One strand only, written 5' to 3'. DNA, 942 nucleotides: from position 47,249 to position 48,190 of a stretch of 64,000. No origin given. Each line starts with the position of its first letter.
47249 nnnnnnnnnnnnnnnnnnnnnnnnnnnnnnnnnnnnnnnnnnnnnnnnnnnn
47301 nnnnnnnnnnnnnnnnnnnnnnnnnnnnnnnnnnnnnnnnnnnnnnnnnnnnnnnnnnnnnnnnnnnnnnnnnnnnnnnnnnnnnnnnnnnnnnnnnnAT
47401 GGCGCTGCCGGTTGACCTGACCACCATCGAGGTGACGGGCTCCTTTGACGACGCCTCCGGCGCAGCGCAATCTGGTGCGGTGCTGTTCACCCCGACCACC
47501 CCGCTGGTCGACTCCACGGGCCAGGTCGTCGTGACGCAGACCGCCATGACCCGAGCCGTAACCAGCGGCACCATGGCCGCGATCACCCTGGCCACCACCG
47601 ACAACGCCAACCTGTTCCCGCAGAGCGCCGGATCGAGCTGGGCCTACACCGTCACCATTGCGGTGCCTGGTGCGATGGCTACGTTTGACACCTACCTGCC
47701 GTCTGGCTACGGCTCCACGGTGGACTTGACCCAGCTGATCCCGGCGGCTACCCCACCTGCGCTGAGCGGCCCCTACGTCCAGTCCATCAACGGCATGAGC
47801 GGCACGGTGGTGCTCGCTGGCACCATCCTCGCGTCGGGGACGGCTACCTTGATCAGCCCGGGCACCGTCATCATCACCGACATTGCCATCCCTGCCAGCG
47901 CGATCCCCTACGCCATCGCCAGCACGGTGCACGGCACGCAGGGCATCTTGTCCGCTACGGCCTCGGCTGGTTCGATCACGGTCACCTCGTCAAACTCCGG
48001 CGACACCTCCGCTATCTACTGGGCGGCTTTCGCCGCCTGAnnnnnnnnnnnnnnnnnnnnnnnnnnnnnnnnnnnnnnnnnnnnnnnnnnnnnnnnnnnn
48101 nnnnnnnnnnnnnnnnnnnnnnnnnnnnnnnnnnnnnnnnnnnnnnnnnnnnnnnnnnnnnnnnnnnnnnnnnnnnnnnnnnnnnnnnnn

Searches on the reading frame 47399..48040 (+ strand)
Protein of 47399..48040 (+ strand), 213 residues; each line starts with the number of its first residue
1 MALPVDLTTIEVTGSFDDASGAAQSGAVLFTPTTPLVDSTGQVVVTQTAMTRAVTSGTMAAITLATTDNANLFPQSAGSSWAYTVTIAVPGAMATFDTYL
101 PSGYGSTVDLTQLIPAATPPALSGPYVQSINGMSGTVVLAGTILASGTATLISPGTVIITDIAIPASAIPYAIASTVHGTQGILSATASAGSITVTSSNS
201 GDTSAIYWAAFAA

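Call 8: search_protein_families(library=pfam, proteins=[window:47399-48040:+], max_evalue=0.01)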
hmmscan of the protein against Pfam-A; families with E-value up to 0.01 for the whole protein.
window:47399-48040:+ (213 aa): 1 family
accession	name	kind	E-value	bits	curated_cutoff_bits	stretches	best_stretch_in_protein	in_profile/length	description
PF24146.1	K1-lyase_C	-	0.00019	22.3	27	1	146-209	4-68/70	K1 capsule-specific polysaccharide lyase, C-terminal domain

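Call 9: search_protein_families(library=phrogs, proteins=[window:47399-48040:+], max_evalue=0.001)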
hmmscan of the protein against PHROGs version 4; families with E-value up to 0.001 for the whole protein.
window:47399-48040:+ (213 aa): 0 families

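Call 73: search_protein_families(library=phrogs, proteins=[window:47399-48037:+], max_evalue=0.01)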
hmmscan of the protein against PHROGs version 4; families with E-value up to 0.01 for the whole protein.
window:47399-48037:+ (213 aa): 0 families

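Call 102: search_solved_structures(query=window:47399-48037:+, max_evalue=1)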
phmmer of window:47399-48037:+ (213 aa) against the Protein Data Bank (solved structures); distinct sequences matched with E-value up to 1: 2.
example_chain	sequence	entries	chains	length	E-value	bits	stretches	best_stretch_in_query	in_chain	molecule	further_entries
7elx_L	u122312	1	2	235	0.86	12.9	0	29-130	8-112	light chain of Fab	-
7mx8_L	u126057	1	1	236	0.93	12.8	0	28-136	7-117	E7M03 Fab Light Chain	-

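Call 103: search_protein_families(library=ncbifam, proteins=[window:47399-48037:+], max_evalue=0.01)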
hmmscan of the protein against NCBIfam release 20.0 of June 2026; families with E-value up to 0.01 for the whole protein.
window:47399-48037:+ (213 aa): 0 families

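Call 104: search_dna_similar(query=window:47399-48037:+, collection=phages, mode=protein, max_evalue=0.001, max_rows=12)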
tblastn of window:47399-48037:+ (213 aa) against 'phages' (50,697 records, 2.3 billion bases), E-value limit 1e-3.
Records with a match: 1; places in all: 1; records where one place covers at least 80% of the query: 0.
Best place of each record, by identity: <60% 1.
By first word of the organism name: Actinomycetia 1.
By host as written in the record: Actinomycetia bacterium 1.
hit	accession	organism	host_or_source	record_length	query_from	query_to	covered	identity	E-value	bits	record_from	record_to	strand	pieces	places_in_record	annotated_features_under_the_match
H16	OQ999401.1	Actinomycetia phage DSL-LC01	Actinomycetia bacterium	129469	6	125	56%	36.4%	4e-6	53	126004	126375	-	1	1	collagen-like protein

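Call 106: get_annotated_region(hit=H16, flank=9000)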
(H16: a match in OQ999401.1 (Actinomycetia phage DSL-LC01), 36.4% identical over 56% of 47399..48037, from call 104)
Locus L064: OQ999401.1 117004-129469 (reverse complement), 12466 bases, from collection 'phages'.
description: Actinomycetia phage DSL-LC01, complete genome.
organism: Actinomycetia phage DSL-LC01 (NCBI taxid 3058956)
taxonomy: Viruses; Duplodnaviria; Heunggongvirae; Uroviricota; Caudoviricetes
host: Actinomycetia bacterium; source: water sample of Dishui Lake; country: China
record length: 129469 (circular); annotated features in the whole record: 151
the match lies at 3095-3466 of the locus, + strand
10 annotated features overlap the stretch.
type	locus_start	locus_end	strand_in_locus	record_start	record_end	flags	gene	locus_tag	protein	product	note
CDS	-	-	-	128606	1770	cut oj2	-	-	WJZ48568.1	DNA primase/helicase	-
CDS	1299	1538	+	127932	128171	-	-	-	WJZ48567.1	terminase small subunit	-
CDS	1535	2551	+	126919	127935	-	-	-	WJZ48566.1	calcineurin-like phosphoesterase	-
CDS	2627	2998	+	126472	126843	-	-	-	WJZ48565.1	hypothetical protein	-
CDS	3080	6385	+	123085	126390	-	-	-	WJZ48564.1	collagen-like protein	-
CDS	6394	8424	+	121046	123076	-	-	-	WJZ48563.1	collagen triple helix repeat protein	-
CDS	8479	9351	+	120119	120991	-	-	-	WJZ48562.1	photosynthesis system II assembly factor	-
CDS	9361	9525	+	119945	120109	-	-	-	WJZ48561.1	hypothetical protein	-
CDS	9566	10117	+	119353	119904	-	-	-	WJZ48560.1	collagen-like protein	-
CDS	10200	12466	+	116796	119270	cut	-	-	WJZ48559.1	hypothetical protein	-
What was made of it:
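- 47399..48040 (+): 213-aa protein whose N-terminal ~120 aa match the N-terminus of a collagen-like fibre protein. tblastn hit to Actinomycetia phage DSL-LC01, 36% identity, E = 4e-6, annotated as collagen-like protein (calls 104, 106).
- The 213-aa ORF two genes downstream (47399-48040) shares its N-terminus with a collagen-like fibre (calls 104, 106).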
